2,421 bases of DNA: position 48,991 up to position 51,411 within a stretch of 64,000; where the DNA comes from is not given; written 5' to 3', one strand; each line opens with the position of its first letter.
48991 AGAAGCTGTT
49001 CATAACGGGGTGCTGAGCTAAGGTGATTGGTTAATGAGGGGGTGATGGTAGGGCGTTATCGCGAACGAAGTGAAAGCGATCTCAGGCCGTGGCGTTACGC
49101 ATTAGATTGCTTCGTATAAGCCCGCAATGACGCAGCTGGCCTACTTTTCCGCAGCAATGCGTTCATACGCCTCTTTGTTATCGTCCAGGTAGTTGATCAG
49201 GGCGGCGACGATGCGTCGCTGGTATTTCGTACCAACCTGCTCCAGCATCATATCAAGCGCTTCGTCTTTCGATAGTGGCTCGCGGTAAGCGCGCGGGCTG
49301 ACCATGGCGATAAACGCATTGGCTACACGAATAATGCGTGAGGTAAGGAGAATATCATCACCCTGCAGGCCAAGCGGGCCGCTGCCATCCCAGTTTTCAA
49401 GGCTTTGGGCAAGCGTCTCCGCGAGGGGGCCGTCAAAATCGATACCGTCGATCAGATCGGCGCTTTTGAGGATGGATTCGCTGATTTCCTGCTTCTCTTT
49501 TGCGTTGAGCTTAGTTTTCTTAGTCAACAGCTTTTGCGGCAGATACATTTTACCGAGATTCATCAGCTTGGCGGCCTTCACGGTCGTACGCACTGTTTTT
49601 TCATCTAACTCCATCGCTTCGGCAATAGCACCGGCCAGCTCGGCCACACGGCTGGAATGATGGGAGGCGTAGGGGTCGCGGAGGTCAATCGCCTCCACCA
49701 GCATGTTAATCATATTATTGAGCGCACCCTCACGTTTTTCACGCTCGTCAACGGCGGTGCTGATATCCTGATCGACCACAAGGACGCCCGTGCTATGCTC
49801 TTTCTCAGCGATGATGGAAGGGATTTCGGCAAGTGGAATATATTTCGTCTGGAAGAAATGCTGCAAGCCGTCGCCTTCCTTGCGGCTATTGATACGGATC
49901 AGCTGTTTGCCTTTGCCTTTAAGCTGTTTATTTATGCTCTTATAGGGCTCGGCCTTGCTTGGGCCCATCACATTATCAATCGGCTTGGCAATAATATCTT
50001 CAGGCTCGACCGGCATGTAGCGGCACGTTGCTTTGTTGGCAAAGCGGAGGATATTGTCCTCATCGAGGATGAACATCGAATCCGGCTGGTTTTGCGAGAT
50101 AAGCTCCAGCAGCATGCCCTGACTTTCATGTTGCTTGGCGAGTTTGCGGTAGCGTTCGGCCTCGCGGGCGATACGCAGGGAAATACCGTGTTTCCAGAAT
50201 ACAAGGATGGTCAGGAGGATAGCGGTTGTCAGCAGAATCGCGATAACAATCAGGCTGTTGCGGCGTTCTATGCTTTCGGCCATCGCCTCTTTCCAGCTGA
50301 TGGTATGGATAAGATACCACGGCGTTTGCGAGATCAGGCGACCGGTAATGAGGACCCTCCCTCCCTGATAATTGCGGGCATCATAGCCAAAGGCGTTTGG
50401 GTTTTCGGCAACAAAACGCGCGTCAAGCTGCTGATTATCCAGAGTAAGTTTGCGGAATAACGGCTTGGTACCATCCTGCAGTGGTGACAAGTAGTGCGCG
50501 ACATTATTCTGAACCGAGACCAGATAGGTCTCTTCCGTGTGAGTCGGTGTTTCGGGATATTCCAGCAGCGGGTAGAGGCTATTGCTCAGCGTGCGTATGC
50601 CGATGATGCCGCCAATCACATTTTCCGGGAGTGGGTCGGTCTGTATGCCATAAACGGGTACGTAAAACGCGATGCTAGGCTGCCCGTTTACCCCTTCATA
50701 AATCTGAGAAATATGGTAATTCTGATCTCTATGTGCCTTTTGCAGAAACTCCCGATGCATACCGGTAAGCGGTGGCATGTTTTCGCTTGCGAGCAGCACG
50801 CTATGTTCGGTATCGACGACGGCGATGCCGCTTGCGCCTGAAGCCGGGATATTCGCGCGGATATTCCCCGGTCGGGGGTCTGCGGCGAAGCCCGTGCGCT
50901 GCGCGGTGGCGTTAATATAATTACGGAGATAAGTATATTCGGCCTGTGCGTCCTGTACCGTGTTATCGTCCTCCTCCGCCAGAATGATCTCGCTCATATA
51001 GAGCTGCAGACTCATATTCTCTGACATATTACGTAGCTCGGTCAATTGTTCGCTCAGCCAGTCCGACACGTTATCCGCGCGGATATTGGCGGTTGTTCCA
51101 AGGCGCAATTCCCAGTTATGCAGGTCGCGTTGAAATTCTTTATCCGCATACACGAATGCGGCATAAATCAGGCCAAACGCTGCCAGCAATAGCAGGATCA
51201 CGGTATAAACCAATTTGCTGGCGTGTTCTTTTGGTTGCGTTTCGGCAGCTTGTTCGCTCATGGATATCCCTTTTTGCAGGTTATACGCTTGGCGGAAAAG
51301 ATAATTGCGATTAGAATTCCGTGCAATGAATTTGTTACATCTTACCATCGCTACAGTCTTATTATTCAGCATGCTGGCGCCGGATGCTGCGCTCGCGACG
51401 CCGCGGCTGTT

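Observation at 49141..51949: Divergent pair: a LapG-like periplasmic cysteine protease (BTLCP) and a dCache-PAS sensor with a degenerate HD-GYP domain, a possible LapD-analogue inside-out signalling module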

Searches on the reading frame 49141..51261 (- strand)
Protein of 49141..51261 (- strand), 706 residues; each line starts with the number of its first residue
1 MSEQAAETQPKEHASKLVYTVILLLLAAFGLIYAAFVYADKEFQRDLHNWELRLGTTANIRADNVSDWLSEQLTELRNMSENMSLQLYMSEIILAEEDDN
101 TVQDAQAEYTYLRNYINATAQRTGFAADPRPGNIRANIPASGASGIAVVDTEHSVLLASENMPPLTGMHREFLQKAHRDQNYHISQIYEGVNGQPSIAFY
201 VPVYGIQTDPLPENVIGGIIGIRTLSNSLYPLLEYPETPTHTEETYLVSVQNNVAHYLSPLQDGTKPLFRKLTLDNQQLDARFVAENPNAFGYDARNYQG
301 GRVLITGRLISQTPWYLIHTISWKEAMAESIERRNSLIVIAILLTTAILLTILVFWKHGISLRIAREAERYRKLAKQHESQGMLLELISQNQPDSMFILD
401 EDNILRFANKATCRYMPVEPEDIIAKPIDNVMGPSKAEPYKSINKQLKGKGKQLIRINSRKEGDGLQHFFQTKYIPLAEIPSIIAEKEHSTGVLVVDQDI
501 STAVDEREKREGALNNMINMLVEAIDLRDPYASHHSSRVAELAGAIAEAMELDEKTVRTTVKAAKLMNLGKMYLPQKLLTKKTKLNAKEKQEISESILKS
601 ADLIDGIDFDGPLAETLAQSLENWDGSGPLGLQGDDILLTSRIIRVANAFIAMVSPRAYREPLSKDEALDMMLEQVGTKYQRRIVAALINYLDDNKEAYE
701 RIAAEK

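Call 3: search_protein_families(library=pfam, proteins=[window:49141-51261:-], max_evalue=0.1)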
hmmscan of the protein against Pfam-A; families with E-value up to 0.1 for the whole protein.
window:49141-51261:- (706 aa): 5 families
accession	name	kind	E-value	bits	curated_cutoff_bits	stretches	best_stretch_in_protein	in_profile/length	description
PF13487.12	HD_5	-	1.2e-31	110.2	27.2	1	520-682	2-168/170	HD domain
PF08448.16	PAS_4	-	3.9e-05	24.3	23.1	1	391-478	3-89/110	PAS fold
PF13426.13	PAS_9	-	9.9e-05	23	27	1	393-463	1-72/103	PAS domain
PF00989.32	PAS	-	9.9e-05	22.8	22.6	1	385-451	3-70/113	PAS fold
PF01966.28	HD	-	0.0002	22.1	22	1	534-653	3-116/116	HD domain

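Call 4: search_protein_families(library=ncbifam, proteins=[window:49141-51261:-], max_evalue=0.1)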
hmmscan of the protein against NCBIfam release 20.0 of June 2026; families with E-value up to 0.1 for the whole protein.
window:49141-51261:- (706 aa): 6 families
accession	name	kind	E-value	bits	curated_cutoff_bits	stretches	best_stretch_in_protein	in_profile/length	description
NF053512.1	nitric_RR_NosR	exception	2.8e-31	109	400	1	506-698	166-360/422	response regulator c-di-GMP phosphodiesterase, NosR family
NF053781.1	cdiGMPphdstlr2612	equivalog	6.1e-08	30.8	1600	1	336-529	106-292/1268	Tlr1612 family c-di-GMP phosphodiesterase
TIGR00229.1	sensory_box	domain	3.2e-06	27.3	22.9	1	384-509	6-125/126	PAS domain S-box protein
NF046044.1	PnpS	equivalog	0.0042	16.2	400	1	364-503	36-163/390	two-component system histidine kinase PnpS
NF047874.1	MASE3_PAS_HK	subfamily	0.035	12.9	560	1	363-503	245-378/655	MASE3 domain-containing sensor histidine kinase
TIGR02621.3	cas3_GSU0051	exception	0.074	11.8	400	0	534-590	673-730/854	type I-G CRISPR-associated helicase/endonuclease Cas3g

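Call 9: find_homologous_proteins(query=window:49141-51261:-, max_evalue=1e-10)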
Query window:49141-51261:- (706 aa): 11 proteins with E <= 1e-10 among 8000 candidates.
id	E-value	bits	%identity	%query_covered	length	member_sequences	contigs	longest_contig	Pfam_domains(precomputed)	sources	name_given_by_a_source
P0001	0.0e+0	1569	100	100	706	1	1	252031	PF13487.13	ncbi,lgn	-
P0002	1.0e-131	459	37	94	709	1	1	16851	PF13487.13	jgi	jgi:HD-GYP domain-containing protein (c-di-GMP phosphodiesterase class II)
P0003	3.1e-109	385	33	97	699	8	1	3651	PF13426.14,PF13487.13,PF01966.29,PF08448.17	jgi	jgi:PAS domain S-box-containing protein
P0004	1.6e-21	95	28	44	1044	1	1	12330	PF08447.19,PF13426.14,PF13188.14,PF12860.14,PF13487.13,PF24820.2,PF01966.29,PF08448.17,PF00989.32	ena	-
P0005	5.6e-17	80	35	25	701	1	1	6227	PF00672.31,PF13185.13,PF13487.13,PF01966.29,PF01590.33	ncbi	-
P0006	3.7e-16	77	31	26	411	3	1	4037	PF20972.3,PF13487.13,PF01966.29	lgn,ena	-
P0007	2.0e-14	71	30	23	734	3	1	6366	PF13487.13,PF01966.29,PF00990.27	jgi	jgi:hypothetical protein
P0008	6.1e-14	70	28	26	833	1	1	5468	PF13426.14,PF13185.13,PF13487.13,PF01966.29,PF01590.33,PF08448.17,PF00989.32,PF00990.27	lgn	-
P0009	5.8e-13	67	32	27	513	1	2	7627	PF13487.13,PF01966.29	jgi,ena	-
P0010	6.4e-12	63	33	22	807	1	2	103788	PF01814.29,PF13185.13,PF13487.13,PF01966.29,PF01590.33,PF17159.11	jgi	-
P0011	8.1e-11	60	30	21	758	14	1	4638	PF13185.13,PF13487.13,PF01966.29,PF01590.33,PF13492.13,PF00512.32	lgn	-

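Call 11: find_encoding_contigs(protein=P0002, flank=8000, max_places=4)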
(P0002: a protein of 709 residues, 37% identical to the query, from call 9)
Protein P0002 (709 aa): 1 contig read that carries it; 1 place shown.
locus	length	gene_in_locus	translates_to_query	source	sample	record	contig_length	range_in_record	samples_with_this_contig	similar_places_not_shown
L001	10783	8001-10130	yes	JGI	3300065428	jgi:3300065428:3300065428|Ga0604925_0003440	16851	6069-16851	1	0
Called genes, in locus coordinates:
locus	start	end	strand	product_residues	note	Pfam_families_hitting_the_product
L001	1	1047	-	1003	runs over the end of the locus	PF14850:Pro_dh-DNA_bdg, PF01619:Pro_dh, PF00171:Aldedh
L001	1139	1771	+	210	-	PF01914:MarC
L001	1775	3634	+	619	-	PF13476:AAA_23 (faint), PF13555:AAA_29 (faint), PF00005:ABC_tran, PF00006:ATP-synt_ab (faint), PF01926:MMR_HSR1 (faint), PF02463:SMC_N (faint), PF00005:ABC_tran, PF16326:ABC_tran_CTD, +5 more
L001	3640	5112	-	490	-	-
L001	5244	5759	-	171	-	-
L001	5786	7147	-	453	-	PF00909:Ammonium_transp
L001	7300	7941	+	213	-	PF06035:Peptidase_C93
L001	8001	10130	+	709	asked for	PF13487:HD_5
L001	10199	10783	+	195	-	?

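Call 12: find_encoding_contigs(protein=P0003, flank=8000, max_places=4)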
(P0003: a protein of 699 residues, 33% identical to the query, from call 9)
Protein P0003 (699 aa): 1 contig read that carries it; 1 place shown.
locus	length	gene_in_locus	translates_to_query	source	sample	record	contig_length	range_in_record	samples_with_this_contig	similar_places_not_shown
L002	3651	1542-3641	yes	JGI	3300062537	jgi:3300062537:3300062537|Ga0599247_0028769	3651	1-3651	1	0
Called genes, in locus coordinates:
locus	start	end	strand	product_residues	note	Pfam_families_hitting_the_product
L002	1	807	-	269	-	?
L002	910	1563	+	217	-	PF06035:Peptidase_C93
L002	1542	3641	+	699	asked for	PF08448:PAS_4, PF13426:PAS_9 (weak), PF13487:HD_5, PF01966:HD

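Call 13: find_encoding_contigs(protein=P0001, flank=10000, max_places=2)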
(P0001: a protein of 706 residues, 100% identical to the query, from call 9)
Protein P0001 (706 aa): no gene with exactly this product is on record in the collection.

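Call 28: find_related_loci(query=A1, collection=genome_contigs, flank=10000)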
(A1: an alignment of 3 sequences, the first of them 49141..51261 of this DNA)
Query A1 (706 aa) in genome_contigs; peptide patterns used: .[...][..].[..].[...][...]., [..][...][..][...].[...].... (x = any residue, [..] = any of these).
135 stretches matched a pattern; 89 encode a relative of the query (tblastn E <= 1e-3); the best 80 are kept; 80 distinct loci.
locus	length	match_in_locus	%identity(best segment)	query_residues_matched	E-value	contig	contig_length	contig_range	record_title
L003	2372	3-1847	44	77-695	4e-175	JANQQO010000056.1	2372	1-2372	MAG: Rickettsiales bacterium isolate IP29b_bin.3 k99_1039137, whole genome shotgun sequence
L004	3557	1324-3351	36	24-703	4e-163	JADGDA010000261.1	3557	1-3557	MAG: Alphaproteobacteria bacterium isolate nYQH56bin3 nYQH56_bin3_NODE_261_length_3557_cov_2.985632, whole genome shotgu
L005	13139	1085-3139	38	21-703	3e-152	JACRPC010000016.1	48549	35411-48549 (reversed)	MAG: Rhodospirillales bacterium isolate NC_groundwater_1977_Pr3_S-0.2um_65_12 scaffold_238681, whole genome shotgun sequ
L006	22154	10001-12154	37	2-699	1e-148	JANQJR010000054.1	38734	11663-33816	MAG: Magnetovibrio sp. isolate PL25a_bin.122 k99_2610075, whole genome shotgun sequence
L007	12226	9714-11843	36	8-701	3e-148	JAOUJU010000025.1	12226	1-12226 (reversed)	MAG: Rhodospirillaceae bacterium isolate 8_1_Jan_SF_Bin18 8_1_Jan_SF_Bin18_scaffold_2613_c1, whole genome shotgun sequen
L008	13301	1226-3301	37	6-704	4e-148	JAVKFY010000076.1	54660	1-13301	MAG: Alphaproteobacteria bacterium isolate F1-TOW-13 k141_55078, whole genome shotgun sequence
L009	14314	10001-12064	37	24-703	2e-146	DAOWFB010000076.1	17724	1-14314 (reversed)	MAG TPA_asm: Thalassospiraceae bacterium isolate CSMAG_1954 CSMAG_1954_k141_6452562_length_17724_cov_13.7903, whole geno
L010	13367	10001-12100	36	2-703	1e-145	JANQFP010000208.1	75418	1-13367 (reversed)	MAG: Rhodospirillales bacterium isolate PL23a_bin.98 k99_1858427, whole genome shotgun sequence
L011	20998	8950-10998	36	24-694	2e-145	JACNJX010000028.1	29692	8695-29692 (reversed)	MAG: Alphaproteobacteria bacterium isolate NIOZ-UU45 NIOZ-UU_NODE_1715_length_29692_cov_9.27429, whole genome shotgun se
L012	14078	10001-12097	36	1-703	2e-145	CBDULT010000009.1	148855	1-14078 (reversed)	MAG TPA_asm: uncultured Thalassospiraceae bacterium isolate SRR22808124_binner12_Refined_92 genome assembly, contig: ERZ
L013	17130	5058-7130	35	11-703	8e-145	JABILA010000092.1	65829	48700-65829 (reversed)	MAG: Alphaproteobacteria bacterium isolate SI054_bin61 k141_87347, whole genome shotgun sequence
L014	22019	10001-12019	37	38-699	6e-144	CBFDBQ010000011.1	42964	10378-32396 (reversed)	MAG TPA_asm: uncultured Thalassospiraceae bacterium isolate SRR26215676_concoct_119 genome assembly, contig: ERZ25073495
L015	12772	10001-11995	36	33-703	2e-142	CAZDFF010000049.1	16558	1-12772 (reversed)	MAG TPA_asm: uncultured Hyphomicrobiales bacterium isolate binchicken_co199_81 genome assembly, contig: NODE_2488_length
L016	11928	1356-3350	35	36-703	1e-142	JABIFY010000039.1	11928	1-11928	MAG: Alphaproteobacteria bacterium isolate SI053_bin31 k141_412113, whole genome shotgun sequence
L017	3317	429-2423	36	32-694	2e-148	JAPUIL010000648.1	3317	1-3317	MAG: Verrucomicrobia bacterium isolate KW1-S08_24 KW1-S08_24_cg648, whole genome shotgun sequence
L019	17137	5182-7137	37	33-694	3e-141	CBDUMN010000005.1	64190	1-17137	MAG TPA_asm: uncultured Rhodospirillales bacterium isolate SRR22808116_binner13_Refined_62 genome assembly, contig: ERZ2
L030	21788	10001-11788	36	36-633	3e-128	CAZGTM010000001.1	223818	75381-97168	MAG TPA_asm: uncultured Rhodospirillaceae bacterium isolate SRP077602_co8_95 genome assembly, contig: NODE_21_length_223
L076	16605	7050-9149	34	4-694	4e-137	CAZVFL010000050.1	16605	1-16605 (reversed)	MAG TPA_asm: uncultured Thalassospiraceae bacterium isolate binchicken_co202_61 genome assembly, contig: NODE_544_length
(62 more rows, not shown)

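Call 33: search_solved_structures(query=A1, max_evalue=0.01, show_alignments=3)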
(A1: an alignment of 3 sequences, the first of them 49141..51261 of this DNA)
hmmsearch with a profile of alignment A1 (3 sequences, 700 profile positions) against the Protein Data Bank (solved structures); distinct sequences matched with E-value up to 0.01: 8.
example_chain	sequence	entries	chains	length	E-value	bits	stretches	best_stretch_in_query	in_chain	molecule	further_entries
9rc0_A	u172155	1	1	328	5.3e-67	229.7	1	376-686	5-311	HD domain/sensory box protein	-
9rbz_A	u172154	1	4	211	1.5e-54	188.5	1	493-686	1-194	HD domain/sensory box protein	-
5z7c_A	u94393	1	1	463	1.3e-34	122.7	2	508-684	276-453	3'3'-cGAMP-specific phosphodiesterase 3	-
4mcw_A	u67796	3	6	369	3.1e-25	91.6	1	502-675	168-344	Metal dependent phosphohydrolase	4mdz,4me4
4r8z_A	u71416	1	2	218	4.6e-20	74.5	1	506-692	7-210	Cyclic di-GMP phosphodiesterase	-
3tm8_A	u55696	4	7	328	8.3e-06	27.4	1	518-648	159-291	Uncharacterized protein | Uncharacterized protein Bd1817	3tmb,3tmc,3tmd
3fc7_A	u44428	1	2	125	0.0053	18.2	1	364-474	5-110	HTR-like protein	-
9qq6_A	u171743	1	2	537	0.008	17.6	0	361-503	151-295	histidine kinase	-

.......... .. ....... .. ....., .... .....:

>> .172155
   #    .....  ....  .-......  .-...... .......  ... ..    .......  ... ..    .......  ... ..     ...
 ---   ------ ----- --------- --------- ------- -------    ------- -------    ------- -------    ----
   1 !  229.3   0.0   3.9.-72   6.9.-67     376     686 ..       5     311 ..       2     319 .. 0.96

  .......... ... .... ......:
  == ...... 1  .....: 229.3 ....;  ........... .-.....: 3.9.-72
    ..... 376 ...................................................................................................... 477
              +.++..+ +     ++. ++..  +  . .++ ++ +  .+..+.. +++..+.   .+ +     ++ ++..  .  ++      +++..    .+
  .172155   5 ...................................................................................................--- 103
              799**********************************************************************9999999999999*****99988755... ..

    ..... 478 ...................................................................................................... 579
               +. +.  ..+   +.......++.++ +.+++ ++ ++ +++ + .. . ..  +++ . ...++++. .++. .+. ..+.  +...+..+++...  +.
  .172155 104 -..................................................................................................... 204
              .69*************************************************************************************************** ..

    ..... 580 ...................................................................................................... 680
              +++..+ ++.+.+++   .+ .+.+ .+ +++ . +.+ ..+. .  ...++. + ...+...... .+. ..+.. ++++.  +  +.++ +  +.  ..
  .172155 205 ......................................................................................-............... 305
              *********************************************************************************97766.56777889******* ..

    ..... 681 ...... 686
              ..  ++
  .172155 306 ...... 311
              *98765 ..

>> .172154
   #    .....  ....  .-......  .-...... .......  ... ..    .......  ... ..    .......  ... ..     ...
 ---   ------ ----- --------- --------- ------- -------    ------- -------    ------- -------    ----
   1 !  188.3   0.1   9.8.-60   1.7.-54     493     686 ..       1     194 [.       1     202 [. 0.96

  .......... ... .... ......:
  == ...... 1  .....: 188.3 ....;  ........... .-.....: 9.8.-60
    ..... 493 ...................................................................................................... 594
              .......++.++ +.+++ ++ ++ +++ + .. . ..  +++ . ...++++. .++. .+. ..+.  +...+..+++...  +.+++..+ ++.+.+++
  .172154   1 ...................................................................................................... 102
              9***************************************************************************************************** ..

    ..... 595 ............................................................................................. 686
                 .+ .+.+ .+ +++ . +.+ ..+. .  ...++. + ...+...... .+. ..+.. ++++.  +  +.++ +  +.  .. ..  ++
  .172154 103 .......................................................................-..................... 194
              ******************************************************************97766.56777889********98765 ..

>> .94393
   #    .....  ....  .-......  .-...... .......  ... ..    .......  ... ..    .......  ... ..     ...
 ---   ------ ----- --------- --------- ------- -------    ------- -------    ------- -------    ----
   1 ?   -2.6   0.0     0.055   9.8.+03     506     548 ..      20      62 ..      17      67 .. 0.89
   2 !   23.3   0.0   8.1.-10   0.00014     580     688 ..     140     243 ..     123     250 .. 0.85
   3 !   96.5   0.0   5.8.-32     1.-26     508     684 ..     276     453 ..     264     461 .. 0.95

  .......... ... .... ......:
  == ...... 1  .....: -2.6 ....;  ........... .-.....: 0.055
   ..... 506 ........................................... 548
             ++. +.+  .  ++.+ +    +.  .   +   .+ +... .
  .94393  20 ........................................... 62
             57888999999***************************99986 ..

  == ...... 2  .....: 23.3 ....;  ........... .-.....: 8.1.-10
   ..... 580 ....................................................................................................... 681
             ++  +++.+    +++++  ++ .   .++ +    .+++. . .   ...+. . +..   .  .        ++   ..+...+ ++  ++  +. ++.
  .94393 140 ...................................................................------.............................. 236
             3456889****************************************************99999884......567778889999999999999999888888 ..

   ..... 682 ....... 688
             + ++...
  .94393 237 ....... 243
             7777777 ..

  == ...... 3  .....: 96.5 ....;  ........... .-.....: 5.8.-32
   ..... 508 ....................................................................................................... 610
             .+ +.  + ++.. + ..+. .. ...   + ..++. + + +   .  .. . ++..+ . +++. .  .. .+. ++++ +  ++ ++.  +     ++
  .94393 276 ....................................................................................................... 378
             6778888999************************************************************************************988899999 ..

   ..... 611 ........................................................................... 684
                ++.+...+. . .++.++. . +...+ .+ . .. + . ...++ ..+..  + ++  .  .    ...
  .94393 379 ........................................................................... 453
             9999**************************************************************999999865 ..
